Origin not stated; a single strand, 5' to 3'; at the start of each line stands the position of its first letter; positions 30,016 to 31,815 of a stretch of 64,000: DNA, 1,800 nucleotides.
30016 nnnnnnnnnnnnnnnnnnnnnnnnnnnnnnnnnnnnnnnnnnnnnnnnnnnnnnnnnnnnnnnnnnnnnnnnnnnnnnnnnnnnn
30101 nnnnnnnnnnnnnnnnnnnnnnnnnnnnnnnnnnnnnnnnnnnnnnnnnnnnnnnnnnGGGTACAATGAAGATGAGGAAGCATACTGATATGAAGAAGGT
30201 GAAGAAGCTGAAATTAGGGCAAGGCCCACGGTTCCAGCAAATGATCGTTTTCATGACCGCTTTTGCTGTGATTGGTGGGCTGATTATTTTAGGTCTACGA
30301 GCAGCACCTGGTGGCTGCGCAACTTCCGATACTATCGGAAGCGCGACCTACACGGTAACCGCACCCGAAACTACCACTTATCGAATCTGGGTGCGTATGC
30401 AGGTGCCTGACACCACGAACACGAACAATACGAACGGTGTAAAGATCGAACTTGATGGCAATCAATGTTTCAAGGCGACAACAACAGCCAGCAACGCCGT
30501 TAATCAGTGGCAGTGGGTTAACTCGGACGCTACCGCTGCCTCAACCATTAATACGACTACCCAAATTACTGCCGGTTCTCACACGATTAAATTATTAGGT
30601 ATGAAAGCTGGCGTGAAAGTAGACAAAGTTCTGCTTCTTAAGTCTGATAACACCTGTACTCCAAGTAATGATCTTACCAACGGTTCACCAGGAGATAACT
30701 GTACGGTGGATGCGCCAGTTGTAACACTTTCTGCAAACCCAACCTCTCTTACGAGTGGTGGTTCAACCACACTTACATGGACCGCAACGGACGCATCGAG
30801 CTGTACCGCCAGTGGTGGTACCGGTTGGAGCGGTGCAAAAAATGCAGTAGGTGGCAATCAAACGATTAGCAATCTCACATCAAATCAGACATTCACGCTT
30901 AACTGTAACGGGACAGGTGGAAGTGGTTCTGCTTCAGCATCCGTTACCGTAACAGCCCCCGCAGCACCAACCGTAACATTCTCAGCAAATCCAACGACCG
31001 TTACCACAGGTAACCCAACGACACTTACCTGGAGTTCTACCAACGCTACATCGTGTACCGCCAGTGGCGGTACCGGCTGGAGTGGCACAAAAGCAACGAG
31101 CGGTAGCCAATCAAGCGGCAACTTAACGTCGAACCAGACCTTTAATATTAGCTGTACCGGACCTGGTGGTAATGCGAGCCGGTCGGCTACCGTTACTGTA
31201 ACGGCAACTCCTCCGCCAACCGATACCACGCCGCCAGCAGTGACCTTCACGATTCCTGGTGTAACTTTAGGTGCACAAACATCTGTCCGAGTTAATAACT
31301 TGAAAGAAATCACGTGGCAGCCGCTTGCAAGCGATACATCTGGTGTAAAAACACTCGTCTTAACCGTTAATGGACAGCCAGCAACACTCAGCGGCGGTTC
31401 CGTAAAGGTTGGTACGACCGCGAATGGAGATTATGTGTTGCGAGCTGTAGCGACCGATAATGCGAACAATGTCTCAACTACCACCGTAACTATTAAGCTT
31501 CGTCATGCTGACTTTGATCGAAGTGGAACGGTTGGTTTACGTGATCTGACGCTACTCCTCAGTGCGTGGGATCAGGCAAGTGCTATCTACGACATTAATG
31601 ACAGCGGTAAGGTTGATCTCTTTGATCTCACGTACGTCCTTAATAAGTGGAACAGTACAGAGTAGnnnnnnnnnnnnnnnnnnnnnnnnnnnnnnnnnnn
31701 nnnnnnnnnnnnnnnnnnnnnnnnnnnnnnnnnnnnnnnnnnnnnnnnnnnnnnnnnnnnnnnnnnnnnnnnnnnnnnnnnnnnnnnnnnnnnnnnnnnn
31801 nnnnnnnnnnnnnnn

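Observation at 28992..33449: Cohesin-like scaffold + dockerin-bearing multidomain protein + GH-A glycoside hydrolase in one operon: a minimal cellulosome-like surface module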

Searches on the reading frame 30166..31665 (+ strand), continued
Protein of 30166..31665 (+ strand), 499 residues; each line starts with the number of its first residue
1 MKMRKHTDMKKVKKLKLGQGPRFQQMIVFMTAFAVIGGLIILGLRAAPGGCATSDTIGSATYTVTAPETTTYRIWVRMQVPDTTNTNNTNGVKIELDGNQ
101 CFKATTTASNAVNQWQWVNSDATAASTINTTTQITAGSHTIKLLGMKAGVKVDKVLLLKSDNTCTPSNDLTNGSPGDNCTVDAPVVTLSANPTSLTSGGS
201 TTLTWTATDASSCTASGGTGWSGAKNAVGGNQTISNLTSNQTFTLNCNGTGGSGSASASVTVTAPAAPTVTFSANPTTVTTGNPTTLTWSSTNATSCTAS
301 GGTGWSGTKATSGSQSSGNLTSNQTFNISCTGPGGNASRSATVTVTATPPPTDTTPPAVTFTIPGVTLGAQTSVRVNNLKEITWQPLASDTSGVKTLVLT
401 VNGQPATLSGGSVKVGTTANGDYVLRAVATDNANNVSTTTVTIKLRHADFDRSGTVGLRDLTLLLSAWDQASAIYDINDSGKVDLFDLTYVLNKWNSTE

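Call 45: find_encoding_contigs(protein=P0025, flank=4500, max_places=1)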
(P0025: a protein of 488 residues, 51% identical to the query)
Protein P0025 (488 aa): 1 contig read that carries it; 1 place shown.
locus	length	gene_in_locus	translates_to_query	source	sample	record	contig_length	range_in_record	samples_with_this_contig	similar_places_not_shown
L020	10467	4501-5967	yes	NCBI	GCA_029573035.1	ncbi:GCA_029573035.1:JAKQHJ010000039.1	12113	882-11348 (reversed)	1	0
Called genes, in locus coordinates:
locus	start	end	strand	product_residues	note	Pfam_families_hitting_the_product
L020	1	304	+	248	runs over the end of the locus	-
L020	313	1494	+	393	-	PF05496:RuvB_N, PF13401:AAA_22 (faint), PF00004:AAA, PF16193:AAA_assoc_2, PF12002:MgsA_C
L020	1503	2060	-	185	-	-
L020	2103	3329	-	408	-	PF00768:Peptidase_S11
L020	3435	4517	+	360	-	-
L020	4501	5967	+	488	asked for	-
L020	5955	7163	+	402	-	PF09362:DUF1996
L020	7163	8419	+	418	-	PF09362:DUF1996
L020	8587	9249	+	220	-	PF00027:cNMP_binding, PF13545:HTH_Crp_2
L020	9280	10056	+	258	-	PF06966:DUF1295, PF02544:Steroid_dh, PF04140:ICMT (weak)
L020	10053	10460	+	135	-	PF09945:DUF2177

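Call 77: search_protein_families(library=pfam, proteins=[L007:7497-9062:+, L008:7520-8602:+, L008:8602-9684:+, L016:6029-7531:+, L018:5762-7357:+, L018:8054-9172:+, L020:5955-7160:+], max_evalue=0.01)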
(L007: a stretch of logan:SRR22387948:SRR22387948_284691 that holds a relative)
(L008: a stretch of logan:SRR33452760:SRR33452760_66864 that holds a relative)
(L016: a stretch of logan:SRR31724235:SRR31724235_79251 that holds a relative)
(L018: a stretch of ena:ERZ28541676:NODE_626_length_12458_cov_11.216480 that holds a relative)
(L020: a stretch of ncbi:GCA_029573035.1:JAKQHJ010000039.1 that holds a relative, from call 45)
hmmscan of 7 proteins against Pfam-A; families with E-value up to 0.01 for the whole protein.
L007:7497-9062:+ (522 aa): 0 families

L008:7520-8602:+ (361 aa): 0 families

L008:8602-9684:+ (361 aa): 0 families

L016:6029-7531:+ (501 aa): 0 families

L018:5762-7357:+ (532 aa): 2 families
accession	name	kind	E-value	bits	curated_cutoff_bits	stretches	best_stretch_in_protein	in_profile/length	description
PF00127.26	Copper-bind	-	3.7e-12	47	21.2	1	449-530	4-98/99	Copper binding proteins, plastocyanin/azurin family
PF13473.12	Cupredoxin_1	-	0.0052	17.2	27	1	451-530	24-104/104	Cupredoxin-like domain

L018:8054-9172:+ (373 aa): 0 families

L020:5955-7160:+ (402 aa): 1 family
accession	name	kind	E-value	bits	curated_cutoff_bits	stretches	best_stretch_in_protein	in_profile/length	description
PF09362.15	DUF1996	-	8.5e-42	144.3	27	1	127-351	1-237/237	Domain of unknown function (DUF1996)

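Call 93: search_protein_families(library=ncbifam, proteins=[L007:7497-9062:+, L008:7520-8602:+, L016:6029-7531:+, L018:5762-7357:+, L018:8054-9172:+, L020:5955-7160:+], max_evalue=0.1)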
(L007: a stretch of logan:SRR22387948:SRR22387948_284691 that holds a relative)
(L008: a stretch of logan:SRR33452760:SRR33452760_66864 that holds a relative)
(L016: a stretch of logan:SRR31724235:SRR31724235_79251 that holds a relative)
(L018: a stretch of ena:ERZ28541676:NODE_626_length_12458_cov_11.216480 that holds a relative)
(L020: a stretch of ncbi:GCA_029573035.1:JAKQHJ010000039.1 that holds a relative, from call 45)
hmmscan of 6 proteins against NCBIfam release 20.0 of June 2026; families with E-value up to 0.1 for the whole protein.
L007:7497-9062:+ (522 aa): 0 families

L008:7520-8602:+ (361 aa): 0 families

L016:6029-7531:+ (501 aa): 0 families

L018:5762-7357:+ (532 aa): 3 families
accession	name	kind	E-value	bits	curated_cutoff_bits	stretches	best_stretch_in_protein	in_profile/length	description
TIGR02657.1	amicyanin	equivalog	4.6e-18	65.4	110.2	1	453-530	2-82/83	amicyanin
TIGR03102.1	halo_cynanin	subfamily_domain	7.6e-09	35.6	93.8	1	456-530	36-114/115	halocyanin domain-containing protein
TIGR02656.1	cyanin_plasto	equivalog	6.7e-08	32.9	87.85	1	458-530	13-98/99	plastocyanin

L018:8054-9172:+ (373 aa): 0 families

L020:5955-7160:+ (402 aa): 0 families

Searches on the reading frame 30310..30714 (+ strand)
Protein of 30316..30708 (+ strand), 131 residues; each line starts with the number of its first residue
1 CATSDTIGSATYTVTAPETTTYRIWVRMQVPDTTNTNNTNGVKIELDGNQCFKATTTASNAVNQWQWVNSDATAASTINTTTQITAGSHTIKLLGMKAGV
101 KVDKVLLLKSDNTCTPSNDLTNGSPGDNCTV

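Call 50: search_protein_families(library=pfam, proteins=[window:30316-30708:+], max_evalue=10)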
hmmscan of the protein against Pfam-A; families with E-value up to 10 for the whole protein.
seq(131 aa): 2 families
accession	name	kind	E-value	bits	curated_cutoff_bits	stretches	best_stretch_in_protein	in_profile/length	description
PF17829.7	GH115_C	-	4.5e-09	36.8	24.1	1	9-107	57-158/172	Glycosyl hydrolase family 115 C-terminal domain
PF04151.21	PPC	-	0.44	11.9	25.9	1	9-92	2-67/70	Bacterial pre-peptidase C-terminal domain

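Call 71: predict_structure(alignment_id=A7)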
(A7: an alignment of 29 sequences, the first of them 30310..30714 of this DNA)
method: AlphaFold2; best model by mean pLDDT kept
length: 135 residues; sequences in the alignment: 29
mean_pLDDT: 91.3   pTM: 0.84
mean pLDDT of the five models: 91.3, 91.3, 90.3, 89.8, 89.0
residues with pLDDT >= 90: 103; 70-90: 29; 50-70: 1; < 50: 2
segments of 3 or more residues with pLDDT < 50: none
pLDDT, mean of each block of 10 residues (from residue 1): 86 95 97 92 96 95 93 95 97 96 94 89 78 58
secondary structure, 60 per line:
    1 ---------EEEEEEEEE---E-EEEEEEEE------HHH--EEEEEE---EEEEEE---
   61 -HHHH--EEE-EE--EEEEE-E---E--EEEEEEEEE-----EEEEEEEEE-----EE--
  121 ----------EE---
elements in order: E10-18 E24-31 E43-48 E52-57 H62-65 E68-70 E76-80 E89-97 E103-111

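Call 73: fold_search(model_id=the predicted structure, library=pdb)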
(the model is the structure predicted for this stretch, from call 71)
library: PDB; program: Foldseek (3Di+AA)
matches with E <= 10: 1293; with E <= 0.001: 7
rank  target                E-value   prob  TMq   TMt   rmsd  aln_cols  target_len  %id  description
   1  3wnp_A                1.6e-04  1.00  0.46  0.10   3.9       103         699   20  D308A, F268V, D469Y, A513V, and Y515S quintuple mutant of Bacillus circulans T-3040 cycloisomaltooligosaccharide gluca (released 2014-02-05)
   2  3wnn_B                2.2e-04  1.00  0.46  0.10   4.2       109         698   19  D308A mutant of Bacillus circulans T-3040 cycloisomaltooligosaccharide glucanotransferase complexed with isomaltooctao (released 2014-02-05)
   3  3wnl_A                2.8e-04  1.00  0.42  0.10   5.3       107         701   21  D308A mutant of Bacillus circulans T-3040 cycloisomaltooligosaccharide glucanotransferase complexed with isomaltohexao (released 2014-02-05)
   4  3wnn_A                3.7e-04  1.00  0.43  0.09   4.4       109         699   18  D308A mutant of Bacillus circulans T-3040 cycloisomaltooligosaccharide glucanotransferase complexed with isomaltooctao (released 2014-02-05)
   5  3zm8_A                4.1e-04  1.00  0.53  0.18   3.4       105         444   12  Crystal structure of Podospora anserina GH26-CBM35 beta-(1,4)- mannanase (released 2013-04-17)
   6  3wnk                  4.1e-04  1.00  0.42  0.10   5.4       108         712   20  Crystal Structure of Bacillus circulans T-3040 cycloisomaltooligosaccharide glucanotransferase (released 2014-02-05)
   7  5x7g                  5.5e-04  1.00  0.39  0.09   5.5       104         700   19  Crystal Structure of Paenibacillus sp. 598K cycloisomaltooligosaccharide glucanotransferase (released 2017-04-26)
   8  2cdp_C                1.0e-03  1.00  0.50  0.53   3.7       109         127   16  Structure of a CBM6 in complex with neoagarohexaose (released 2006-02-08)
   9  2wz8                  1.7e-03  1.00  0.46  0.46   4.2       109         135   17  Family 35 carbohydrate binding module from Clostridium thermocellum (released 2010-07-14)
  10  2cdp_B                2.0e-03  1.00  0.50  0.53   3.7       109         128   16  Structure of a CBM6 in complex with neoagarohexaose (released 2006-02-08)
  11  2cdo_C                2.3e-03  1.00  0.52  0.51   3.3       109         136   16  structure of agarase carbohydrate binding module in complex with neoagarohexaose (released 2006-02-16)
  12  2vzr_A                2.6e-03  1.00  0.43  0.46   4.3       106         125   24  C-terminal CBM35 from Amycolatopsis orientalis exo-chitosanase CsxA in complex with glucuronic acid (released 2009-01-13)
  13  2vzp_A                2.6e-03  1.00  0.41  0.43   4.5       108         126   24  Atomic Resolution Structure of the C-terminal CBM35 from Amycolatopsis orientalis exo-chitosanase CsxA (released 2009-01-13)
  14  2w1w_B                2.9e-03  1.00  0.51  0.52   3.7       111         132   17  Native structure of a family 35 carbohydrate binding module from Clostridium thermocellum (released 2009-01-20)
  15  5la1                  3.1e-03  1.00  0.46  0.15   3.2       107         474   14  The mechanism by which arabinoxylanases can recognise highly decorated xylans (released 2016-08-31)
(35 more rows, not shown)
